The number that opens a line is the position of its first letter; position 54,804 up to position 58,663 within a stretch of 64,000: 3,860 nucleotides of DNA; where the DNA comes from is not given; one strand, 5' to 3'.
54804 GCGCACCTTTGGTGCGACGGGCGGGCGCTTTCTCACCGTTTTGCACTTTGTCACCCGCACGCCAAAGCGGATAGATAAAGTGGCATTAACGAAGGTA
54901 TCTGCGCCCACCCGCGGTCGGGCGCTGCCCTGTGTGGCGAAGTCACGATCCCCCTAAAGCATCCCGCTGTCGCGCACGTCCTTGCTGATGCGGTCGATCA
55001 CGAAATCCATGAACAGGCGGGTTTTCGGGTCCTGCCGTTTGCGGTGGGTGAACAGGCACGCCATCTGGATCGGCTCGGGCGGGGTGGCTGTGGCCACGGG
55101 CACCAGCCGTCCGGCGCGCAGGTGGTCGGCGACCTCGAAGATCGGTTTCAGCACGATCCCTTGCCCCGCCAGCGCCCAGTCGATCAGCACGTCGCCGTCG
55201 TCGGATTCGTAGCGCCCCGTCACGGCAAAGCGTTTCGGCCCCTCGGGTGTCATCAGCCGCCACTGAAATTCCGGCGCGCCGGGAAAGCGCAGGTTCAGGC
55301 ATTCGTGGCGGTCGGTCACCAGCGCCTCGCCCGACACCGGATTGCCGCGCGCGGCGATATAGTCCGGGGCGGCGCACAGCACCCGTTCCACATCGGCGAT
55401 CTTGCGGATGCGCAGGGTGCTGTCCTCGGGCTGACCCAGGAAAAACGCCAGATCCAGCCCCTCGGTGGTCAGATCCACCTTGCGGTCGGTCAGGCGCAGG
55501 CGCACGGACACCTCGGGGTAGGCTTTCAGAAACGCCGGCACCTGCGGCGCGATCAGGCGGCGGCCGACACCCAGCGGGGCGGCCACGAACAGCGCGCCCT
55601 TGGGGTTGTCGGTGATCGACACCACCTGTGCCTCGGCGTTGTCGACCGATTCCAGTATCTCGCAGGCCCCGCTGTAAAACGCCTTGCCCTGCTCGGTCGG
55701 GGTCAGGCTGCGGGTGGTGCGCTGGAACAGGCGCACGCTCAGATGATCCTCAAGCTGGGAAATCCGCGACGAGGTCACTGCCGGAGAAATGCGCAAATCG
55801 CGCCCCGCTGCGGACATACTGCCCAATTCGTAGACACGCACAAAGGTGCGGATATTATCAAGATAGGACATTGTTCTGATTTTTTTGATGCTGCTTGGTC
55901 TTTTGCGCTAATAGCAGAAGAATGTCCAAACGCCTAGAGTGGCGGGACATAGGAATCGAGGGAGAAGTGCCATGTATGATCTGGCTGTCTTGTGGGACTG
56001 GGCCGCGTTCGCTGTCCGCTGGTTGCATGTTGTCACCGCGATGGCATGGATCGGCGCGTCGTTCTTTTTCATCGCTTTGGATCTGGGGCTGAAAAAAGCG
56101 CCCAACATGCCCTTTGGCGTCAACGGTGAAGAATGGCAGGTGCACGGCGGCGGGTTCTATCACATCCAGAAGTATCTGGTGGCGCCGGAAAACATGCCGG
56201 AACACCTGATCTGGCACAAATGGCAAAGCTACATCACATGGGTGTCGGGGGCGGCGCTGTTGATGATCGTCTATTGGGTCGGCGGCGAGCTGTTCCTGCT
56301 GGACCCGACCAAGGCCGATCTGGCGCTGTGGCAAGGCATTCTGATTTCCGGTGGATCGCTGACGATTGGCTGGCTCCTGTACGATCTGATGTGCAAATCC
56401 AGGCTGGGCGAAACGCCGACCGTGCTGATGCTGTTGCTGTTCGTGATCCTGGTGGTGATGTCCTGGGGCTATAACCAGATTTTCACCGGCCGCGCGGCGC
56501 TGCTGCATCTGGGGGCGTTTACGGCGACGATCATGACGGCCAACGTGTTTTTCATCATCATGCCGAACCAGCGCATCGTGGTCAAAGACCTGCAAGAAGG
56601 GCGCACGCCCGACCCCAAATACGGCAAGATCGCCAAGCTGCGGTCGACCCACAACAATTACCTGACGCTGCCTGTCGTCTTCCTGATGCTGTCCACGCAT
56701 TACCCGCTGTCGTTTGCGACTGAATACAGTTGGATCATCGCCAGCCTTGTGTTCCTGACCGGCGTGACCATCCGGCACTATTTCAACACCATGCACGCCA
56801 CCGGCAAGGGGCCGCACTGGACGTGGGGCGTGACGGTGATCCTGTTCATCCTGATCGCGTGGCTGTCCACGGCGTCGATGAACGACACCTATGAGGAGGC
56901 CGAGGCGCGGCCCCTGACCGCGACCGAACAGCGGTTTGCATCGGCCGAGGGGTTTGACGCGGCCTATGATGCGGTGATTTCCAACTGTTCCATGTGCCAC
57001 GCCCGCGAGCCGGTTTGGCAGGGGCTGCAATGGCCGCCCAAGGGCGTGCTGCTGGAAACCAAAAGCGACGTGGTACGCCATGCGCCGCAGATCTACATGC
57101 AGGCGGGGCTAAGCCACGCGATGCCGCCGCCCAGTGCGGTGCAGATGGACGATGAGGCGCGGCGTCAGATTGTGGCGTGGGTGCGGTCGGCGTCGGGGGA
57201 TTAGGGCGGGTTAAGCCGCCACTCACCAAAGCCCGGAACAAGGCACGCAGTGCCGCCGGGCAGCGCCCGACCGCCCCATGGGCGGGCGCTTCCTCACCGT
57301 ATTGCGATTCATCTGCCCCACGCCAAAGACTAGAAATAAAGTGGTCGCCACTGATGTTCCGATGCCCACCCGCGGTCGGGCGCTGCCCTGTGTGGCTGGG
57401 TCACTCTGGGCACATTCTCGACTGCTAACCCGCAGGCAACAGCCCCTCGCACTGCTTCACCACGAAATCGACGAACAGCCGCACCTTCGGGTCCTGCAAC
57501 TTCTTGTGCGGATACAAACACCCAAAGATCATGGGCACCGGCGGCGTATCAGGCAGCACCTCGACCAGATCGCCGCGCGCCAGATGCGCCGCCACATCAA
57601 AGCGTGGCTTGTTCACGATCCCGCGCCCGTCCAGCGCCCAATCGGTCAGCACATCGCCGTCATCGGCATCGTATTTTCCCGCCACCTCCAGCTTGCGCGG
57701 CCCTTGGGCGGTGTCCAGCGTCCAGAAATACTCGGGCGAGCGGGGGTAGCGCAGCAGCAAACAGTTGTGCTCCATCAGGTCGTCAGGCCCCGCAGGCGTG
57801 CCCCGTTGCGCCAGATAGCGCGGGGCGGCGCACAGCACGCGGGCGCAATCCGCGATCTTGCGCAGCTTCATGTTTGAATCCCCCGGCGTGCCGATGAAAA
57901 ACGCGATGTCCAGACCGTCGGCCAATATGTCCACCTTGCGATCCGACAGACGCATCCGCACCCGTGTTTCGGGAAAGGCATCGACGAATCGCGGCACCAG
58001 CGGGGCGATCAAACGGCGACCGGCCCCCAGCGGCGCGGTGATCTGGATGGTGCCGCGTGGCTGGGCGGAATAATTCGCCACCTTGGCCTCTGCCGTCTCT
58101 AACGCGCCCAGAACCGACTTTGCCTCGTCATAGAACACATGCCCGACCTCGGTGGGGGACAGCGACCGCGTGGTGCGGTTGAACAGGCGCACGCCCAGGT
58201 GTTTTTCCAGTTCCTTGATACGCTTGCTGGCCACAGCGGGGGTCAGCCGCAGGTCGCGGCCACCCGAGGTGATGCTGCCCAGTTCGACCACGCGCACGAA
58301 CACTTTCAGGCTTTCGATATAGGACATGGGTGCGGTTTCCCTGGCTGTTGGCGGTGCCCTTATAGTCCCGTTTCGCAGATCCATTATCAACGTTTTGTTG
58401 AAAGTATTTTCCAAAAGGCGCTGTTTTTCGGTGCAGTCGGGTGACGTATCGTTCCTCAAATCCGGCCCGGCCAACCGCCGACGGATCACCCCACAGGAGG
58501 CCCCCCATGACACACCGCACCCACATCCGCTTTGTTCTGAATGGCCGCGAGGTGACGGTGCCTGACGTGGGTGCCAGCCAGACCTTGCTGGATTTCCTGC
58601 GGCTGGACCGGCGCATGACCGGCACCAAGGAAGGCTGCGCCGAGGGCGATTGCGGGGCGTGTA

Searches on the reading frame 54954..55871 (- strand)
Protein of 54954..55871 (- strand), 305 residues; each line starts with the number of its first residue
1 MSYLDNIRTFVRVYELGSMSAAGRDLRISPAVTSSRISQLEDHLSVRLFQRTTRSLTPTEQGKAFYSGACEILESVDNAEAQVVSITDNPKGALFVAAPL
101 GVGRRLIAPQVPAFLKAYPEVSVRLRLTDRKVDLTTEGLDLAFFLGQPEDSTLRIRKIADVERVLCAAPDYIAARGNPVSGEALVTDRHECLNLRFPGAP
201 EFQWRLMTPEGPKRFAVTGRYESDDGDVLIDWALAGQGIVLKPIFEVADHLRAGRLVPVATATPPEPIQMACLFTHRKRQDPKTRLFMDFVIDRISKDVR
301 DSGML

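Call 10: search_protein_families(library=pfam, proteins=[window:54954-55871:-])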
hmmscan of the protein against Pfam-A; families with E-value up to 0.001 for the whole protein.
window:54954-55871:- (305 aa): 2 families
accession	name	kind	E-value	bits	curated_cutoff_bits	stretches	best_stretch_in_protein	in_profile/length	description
PF03466.25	LysR_substrate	-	2.9e-33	115.4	28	1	89-294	3-207/209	LysR substrate binding domain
PF00126.33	HTH_1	-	8.4e-19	67.7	26.6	1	4-63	1-60/60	Bacterial regulatory helix-turn-helix protein, lysR family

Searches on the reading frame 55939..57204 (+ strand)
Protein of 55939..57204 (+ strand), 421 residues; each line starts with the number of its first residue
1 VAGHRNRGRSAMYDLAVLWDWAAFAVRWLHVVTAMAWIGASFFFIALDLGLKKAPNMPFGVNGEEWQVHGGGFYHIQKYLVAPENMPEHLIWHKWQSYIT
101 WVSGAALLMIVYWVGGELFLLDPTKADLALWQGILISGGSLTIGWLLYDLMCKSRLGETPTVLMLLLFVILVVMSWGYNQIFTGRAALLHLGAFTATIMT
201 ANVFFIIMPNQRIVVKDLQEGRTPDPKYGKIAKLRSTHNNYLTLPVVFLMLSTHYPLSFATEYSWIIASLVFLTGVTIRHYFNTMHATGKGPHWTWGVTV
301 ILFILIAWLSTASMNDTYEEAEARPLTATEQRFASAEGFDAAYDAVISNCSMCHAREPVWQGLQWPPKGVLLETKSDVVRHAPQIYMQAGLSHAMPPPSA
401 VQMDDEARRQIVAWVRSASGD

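Call 10: search_protein_families(library=pfam, proteins=[window:55939-57204:+])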
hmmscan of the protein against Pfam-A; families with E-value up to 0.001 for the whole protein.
window:55939-57204:+ (421 aa): 2 families
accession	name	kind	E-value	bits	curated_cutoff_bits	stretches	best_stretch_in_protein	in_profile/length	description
PF06181.16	Urate_ox_N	-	2.2e-130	434.8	26.9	1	17-309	2-294/295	Urate oxidase N-terminal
PF13442.11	Cytochrome_CBB3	-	0.00066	20.4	27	0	347-415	11-68/68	Cytochrome C oxidase, cbb3-type, subunit III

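Call 90: search_dna_similar(query=window:55972-57201:+, collection=plasmids, mode=protein, max_evalue=1e-60, max_rows=60, rows=spread)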
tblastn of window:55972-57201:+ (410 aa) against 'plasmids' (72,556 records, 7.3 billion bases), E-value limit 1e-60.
Records with a match: 221; places in all: 286; records where one place covers at least 80% of the query: 221.
Best place of each record, by identity: 95-99% 43; 90-95% 2; 80-90% 4; 60-80% 139; <60% 33.
By first word of the organism name: Sinorhizobium 78; Pseudosulfitobacter 45; Leisingera 17; Azospirillum 12; Rhizobium 9; Ensifer 9; Paracoccus 7; Phyllobacterium 5; Vibrio 5; Methylobacterium 4; and 18 more.
By predicted mobility (MOB-suite, as given by PLSDB): non-mobilizable 140; mobilizable 65; conjugative 16.
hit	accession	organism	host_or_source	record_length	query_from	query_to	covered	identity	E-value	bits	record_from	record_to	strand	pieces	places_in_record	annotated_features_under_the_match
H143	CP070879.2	Pseudosulfitobacter pseudonitzschiae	Skeletonema costatum,The surface ...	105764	1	410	100%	97.6%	0e+0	769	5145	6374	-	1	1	urate hydroxylase PuuD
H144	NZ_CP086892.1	Pseudosulfitobacter pseudonitzschiae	Skeletonema costatum,The surface ...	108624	1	410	100%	97.6%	0e+0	769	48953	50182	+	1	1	urate hydroxylase PuuD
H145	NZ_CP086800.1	Pseudosulfitobacter pseudonitzschiae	Thalassiosira tenera,The surface ...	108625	1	410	100%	97.6%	0e+0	769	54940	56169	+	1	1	urate hydroxylase PuuD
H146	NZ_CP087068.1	Pseudosulfitobacter pseudonitzschiae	Mediolabrus comicus,The surface ...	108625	1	410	100%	97.6%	0e+0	769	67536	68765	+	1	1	urate hydroxylase PuuD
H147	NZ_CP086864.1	Pseudosulfitobacter pseudonitzschiae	Skeletonema costatum,The surface ...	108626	1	410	100%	97.6%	0e+0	769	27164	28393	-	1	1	urate hydroxylase PuuD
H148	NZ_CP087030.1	Pseudosulfitobacter pseudonitzschiae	Mediolabrus comicus,The surface ...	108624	1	410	100%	97.6%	0e+0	769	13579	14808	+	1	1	urate hydroxylase PuuD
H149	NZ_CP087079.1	Pseudosulfitobacter pseudonitzschiae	Mediolabrus comicus,The surface ...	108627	1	410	100%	97.6%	0e+0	769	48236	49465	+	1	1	urate hydroxylase PuuD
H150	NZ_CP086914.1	Pseudosulfitobacter pseudonitzschiae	Skeletonema costatum,The surface ...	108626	1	410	100%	97.6%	0e+0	769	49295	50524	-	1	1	urate hydroxylase PuuD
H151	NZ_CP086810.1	Pseudosulfitobacter pseudonitzschiae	Trieres chinensis,The surface seawater ...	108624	1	410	100%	97.6%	0e+0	769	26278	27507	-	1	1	urate hydroxylase PuuD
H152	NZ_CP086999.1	Pseudosulfitobacter pseudonitzschiae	Skeletonema costatum,The surface ...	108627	1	410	100%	97.6%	0e+0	769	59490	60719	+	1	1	urate hydroxylase PuuD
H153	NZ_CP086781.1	Pseudosulfitobacter pseudonitzschiae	Thalassiosira tenera,The surface ...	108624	1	410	100%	97.6%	0e+0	769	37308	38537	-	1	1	urate hydroxylase PuuD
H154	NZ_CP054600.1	Pseudosulfitobacter pseudonitzschiae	surface sea water,shallow sea, symbosis ...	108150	1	410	100%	96.8%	0e+0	765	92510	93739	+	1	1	urate hydroxylase PuuD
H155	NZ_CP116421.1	Sulfitobacter faviae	Hexacorallia,culture,Cold water coral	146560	1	406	99%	81.3%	0e+0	635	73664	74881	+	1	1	urate hydroxylase PuuD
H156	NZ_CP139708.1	Sulfitobacter sp. OXR-159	Bacterial Culture,hydrothermal vent ...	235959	1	406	99%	80.3%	0e+0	627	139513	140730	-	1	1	urate hydroxylase PuuD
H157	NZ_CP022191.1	Alloyangia pacifica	cell culture,oil-contaminated sediment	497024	1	408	100%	78.4%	0e+0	633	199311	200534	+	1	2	urate hydroxylase PuuD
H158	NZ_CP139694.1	Limimaricola variabilis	Bacterial Culture,hydrothermal vent ...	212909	1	409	100%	74.6%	0e+0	606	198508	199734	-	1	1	urate hydroxylase PuuD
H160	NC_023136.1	Leisingera methylohalidivorans DSM 14336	Seawater collected from a tide pool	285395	1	410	100%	71.0%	1e-179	561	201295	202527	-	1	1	urate hydroxylase PuuD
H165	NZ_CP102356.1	Paracoccus sp. SMMA_5_TC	pure culture,Lotus pond, a sulfur-borax ...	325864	1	405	99%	67.7%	1e-172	542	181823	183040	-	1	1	urate hydroxylase PuuD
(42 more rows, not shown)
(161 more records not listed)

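Call 91: get_annotated_region(hit=H155, flank=3000)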
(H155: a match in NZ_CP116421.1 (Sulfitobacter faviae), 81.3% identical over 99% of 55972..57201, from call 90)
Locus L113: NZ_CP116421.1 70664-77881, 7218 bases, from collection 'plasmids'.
description: Sulfitobacter faviae strain SCSIO W_1866 plasmid unnamed2, complete sequence
organism: Sulfitobacter faviae (NCBI taxid 1775881)
taxonomy: Bacteria; Pseudomonadota; Alphaproteobacteria; Rhodobacterales; Roseobacteraceae; Sulfitobacter; Sulfitobacter faviae
host: -; source: Hexacorallia,culture,Cold water coral; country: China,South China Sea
typing (MOB-suite, as given by PLSDB): non-mobilizable
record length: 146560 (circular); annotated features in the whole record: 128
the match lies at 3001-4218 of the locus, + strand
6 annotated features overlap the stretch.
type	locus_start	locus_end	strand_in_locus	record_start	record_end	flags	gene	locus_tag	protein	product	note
CDS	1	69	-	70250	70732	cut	-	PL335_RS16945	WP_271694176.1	ureidoglycolate lyase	-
CDS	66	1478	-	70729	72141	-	puuE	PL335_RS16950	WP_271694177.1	allantoinase PuuE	GO:0000256 - allantoin catabolic process [Evidence IEA]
CDS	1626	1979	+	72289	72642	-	uraH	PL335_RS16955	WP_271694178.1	hydroxyisourate hydrolase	GO:0019628 - urate catabolic process [Evidence IEA]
CDS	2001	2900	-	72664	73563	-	-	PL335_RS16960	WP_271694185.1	LysR family transcriptional regulator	-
CDS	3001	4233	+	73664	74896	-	-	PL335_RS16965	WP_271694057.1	urate hydroxylase PuuD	-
CDS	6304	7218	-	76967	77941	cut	galE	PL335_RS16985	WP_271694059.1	UDP-glucose 4-epimerase GalE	GO:0006012 - galactose metabolic process [Evidence IEA]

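Call 92: get_annotated_region(hit=H156, flank=3000)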
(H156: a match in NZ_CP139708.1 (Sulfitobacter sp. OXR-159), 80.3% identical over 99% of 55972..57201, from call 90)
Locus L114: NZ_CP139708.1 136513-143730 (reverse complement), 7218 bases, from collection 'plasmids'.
description: Sulfitobacter sp. OXR-159 plasmid unnamed01, complete sequence
organism: Sulfitobacter sp. OXR-159 (NCBI taxid 3100174)
taxonomy: Bacteria; Pseudomonadota; Alphaproteobacteria; Rhodobacterales; Roseobacteraceae; Sulfitobacter; Sulfitobacter sp. OXR-159
host: -; source: Bacterial Culture,hydrothermal vent plume; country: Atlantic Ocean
typing (MOB-suite, as given by PLSDB): non-mobilizable
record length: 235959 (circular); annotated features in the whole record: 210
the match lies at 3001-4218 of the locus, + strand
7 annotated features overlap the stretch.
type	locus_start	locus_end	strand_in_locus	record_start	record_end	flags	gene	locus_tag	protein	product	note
CDS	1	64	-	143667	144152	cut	-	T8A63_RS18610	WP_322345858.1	ureidoglycolate lyase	-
CDS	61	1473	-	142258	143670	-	puuE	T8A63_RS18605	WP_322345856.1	allantoinase PuuE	GO:0000256 - allantoin catabolic process [Evidence IEA]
CDS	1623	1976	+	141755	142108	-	uraH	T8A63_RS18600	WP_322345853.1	hydroxyisourate hydrolase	GO:0019628 - urate catabolic process [Evidence IEA]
CDS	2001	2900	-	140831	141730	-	-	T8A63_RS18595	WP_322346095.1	LysR family transcriptional regulator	-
CDS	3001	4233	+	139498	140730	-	-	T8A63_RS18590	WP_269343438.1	urate hydroxylase PuuD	-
CDS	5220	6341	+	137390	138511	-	-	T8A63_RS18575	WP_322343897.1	IS110 family transposase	-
CDS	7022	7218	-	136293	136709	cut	-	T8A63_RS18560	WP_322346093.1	transposase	GO:0006313 - DNA transposition [Evidence IEA]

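Call 93: get_annotated_region(hit=H157, flank=3000)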
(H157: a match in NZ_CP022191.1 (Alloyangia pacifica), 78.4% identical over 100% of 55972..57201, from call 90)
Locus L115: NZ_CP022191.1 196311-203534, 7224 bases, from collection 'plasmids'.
description: Alloyangia pacifica strain YSBP01 plasmid unnamed1, complete sequence
organism: Alloyangia pacifica (NCBI taxid 311180)
taxonomy: Bacteria; Pseudomonadota; Alphaproteobacteria; Rhodobacterales; Roseobacteraceae; Alloyangia; Alloyangia pacifica
host: -; source: cell culture,oil-contaminated sediment; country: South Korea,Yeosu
typing (MOB-suite, as given by PLSDB): non-mobilizable; replicon rep_cluster_567
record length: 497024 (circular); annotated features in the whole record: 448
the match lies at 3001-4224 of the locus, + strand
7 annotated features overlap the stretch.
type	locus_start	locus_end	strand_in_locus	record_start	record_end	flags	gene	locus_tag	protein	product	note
CDS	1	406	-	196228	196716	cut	-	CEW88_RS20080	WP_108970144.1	ureidoglycolate lyase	-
CDS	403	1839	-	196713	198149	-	puuE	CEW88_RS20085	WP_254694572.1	allantoinase PuuE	GO:0000256 - allantoin catabolic process [Evidence IEA]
CDS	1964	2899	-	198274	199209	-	-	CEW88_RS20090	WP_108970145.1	LysR family transcriptional regulator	-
CDS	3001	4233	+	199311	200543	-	-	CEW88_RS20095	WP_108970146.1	urate hydroxylase PuuD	-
CDS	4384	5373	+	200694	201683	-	-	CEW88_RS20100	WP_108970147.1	NAD(P)-dependent oxidoreductase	-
CDS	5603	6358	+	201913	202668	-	-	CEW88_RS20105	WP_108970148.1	sulfite exporter TauE/SafE family protein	GO:0006810 - transport [Evidence IEA]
CDS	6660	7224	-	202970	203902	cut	-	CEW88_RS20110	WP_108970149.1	isoaspartyl peptidase/L-asparaginase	-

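Call 94: get_annotated_region(hit=H158, flank=3000)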
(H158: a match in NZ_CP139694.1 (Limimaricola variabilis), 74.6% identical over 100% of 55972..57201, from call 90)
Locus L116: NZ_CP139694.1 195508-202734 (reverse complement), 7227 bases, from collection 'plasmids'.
description: Limimaricola variabilis strain OXR-209 plasmid unnamed03, complete sequence
organism: Limimaricola variabilis (NCBI taxid 1492771)
taxonomy: Bacteria; Pseudomonadota; Alphaproteobacteria; Rhodobacterales; Paracoccaceae; Limimaricola; Limimaricola variabilis
host: -; source: Bacterial Culture,hydrothermal vent plume; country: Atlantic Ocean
typing (MOB-suite, as given by PLSDB): non-mobilizable; replicon rep_cluster_378
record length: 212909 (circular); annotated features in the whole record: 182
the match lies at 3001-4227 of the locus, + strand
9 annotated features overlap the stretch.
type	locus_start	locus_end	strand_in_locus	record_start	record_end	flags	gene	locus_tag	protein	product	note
CDS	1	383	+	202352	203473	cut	-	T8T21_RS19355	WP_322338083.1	polysaccharide biosynthesis/export family protein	GO:0015774 - polysaccharide transport [Evidence IEA]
CDS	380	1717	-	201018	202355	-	-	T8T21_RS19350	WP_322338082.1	DUF2793 domain-containing protein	-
CDS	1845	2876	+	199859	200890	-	-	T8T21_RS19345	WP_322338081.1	SDR family NAD(P)-dependent oxidoreductase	-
CDS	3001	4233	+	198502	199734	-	-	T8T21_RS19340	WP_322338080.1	urate hydroxylase PuuD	-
CDS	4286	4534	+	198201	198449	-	-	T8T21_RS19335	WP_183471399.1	type II toxin-antitoxin system Phd/YefM family antitoxin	-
CDS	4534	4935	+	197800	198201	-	-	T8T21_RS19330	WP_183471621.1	type II toxin-antitoxin system VapC family toxin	-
CDS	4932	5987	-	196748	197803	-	-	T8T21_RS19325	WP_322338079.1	ornithine cyclodeaminase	-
CDS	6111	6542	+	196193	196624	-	-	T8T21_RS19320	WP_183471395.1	Lrp/AsnC family transcriptional regulator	-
CDS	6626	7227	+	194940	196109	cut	-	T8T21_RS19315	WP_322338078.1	acetyl-CoA acetyltransferase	-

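Call 95: get_annotated_region(hit=H160, flank=3000)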
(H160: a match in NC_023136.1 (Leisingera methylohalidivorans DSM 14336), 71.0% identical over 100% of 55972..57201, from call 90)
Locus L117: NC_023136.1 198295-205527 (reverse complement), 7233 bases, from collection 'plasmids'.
description: Leisingera methylohalidivorans DSM 14336 plasmid unnamed2, complete sequence
organism: Leisingera methylohalidivorans DSM 14336 (NCBI taxid 999552)
taxonomy: Bacteria; Pseudomonadota; Alphaproteobacteria; Rhodobacterales; Roseobacteraceae; Leisingera; Leisingera methylohalidivorans; Leisingera methylohalidivorans DSM 14336
host: -; source: Seawater collected from a tide pool; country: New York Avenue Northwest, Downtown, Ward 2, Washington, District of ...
typing (MOB-suite, as given by PLSDB): mobilizable; replicon rep_cluster_378; relaxase MOBP
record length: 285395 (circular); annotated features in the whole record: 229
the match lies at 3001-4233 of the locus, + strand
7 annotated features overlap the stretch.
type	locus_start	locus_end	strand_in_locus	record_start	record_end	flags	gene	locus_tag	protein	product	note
CDS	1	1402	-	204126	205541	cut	puuE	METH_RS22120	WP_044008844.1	allantoinase PuuE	GO:0000256 - allantoin catabolic process [Evidence IEA]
CDS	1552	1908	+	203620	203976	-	uraH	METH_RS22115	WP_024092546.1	hydroxyisourate hydrolase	GO:0019628 - urate catabolic process [Evidence IEA]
CDS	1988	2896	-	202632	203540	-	-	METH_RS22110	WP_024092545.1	LysR family transcriptional regulator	-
CDS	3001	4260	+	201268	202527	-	-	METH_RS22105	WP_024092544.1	urate hydroxylase PuuD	-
CDS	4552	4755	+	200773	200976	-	-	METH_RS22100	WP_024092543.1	hypothetical protein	-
CDS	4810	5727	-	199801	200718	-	-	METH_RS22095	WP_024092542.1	LysR family transcriptional regulator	-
CDS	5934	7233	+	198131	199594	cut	xdhA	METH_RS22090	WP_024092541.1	xanthine dehydrogenase small subunit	GO:0009115 - xanthine catabolic process [Evidence IEA]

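Call 96: get_annotated_region(hit=H165, flank=3000)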
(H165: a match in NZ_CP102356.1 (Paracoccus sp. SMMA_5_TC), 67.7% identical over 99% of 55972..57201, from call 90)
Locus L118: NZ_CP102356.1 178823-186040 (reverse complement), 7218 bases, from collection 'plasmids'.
description: Paracoccus sp. SMMA_5_TC plasmid pNSM5TCa, complete sequence
organism: Paracoccus sp. SMMA_5_TC (NCBI taxid 2654280)
taxonomy: Bacteria; Pseudomonadota; Alphaproteobacteria; Rhodobacterales; Paracoccaceae; Paracoccus; Paracoccus sp. SMMA 5 TC
host: -; source: pure culture,Lotus pond, a sulfur-borax hot spring; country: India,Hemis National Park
typing (MOB-suite, as given by PLSDB): non-mobilizable
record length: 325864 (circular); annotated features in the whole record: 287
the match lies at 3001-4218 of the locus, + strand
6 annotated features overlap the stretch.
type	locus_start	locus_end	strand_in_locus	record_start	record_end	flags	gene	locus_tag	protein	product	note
CDS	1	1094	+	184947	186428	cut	-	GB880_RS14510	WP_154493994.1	nucleobase:cation symporter-2 family protein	-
CDS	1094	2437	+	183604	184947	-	-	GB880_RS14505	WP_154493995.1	8-oxoguanine deaminase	-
CDS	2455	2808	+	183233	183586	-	uraH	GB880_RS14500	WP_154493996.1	hydroxyisourate hydrolase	GO:0019628 - urate catabolic process [Evidence IEA]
CDS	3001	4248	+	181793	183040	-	-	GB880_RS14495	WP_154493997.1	urate hydroxylase PuuD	-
CDS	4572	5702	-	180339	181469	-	-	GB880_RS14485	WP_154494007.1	S-(hydroxymethyl)glutathione dehydrogenase/class III alcohol dehydrogenase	GO:0006113 - fermentation [Evidence IEA]; GO:0009404 - toxin metabolic process [Evidence IEA]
CDS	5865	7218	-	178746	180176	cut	-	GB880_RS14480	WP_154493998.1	alkaline phosphatase D family protein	-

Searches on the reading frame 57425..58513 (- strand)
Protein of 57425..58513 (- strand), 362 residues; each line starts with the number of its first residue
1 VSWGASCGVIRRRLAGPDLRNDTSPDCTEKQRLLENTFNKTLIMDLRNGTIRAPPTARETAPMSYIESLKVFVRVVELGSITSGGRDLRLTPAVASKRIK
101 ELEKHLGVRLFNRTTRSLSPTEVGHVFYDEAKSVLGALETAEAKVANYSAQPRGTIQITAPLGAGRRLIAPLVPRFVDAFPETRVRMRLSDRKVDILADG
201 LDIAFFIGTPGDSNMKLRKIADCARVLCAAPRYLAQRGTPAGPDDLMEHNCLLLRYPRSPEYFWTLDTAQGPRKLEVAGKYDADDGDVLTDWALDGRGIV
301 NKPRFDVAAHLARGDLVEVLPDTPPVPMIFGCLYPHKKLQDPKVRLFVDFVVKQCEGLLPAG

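Call 10: search_protein_families(library=pfam, proteins=[window:57425-58513:-])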
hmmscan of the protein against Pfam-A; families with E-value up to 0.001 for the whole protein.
window:57425-58513:- (362 aa): 2 families
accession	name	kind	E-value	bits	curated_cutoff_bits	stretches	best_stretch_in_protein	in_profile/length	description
PF03466.25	LysR_substrate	-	4.6e-37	127.9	28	1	150-355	2-208/209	LysR substrate binding domain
PF00126.33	HTH_1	-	9.3e-19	67.6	26.6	1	67-124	2-59/60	Bacterial regulatory helix-turn-helix protein, lysR family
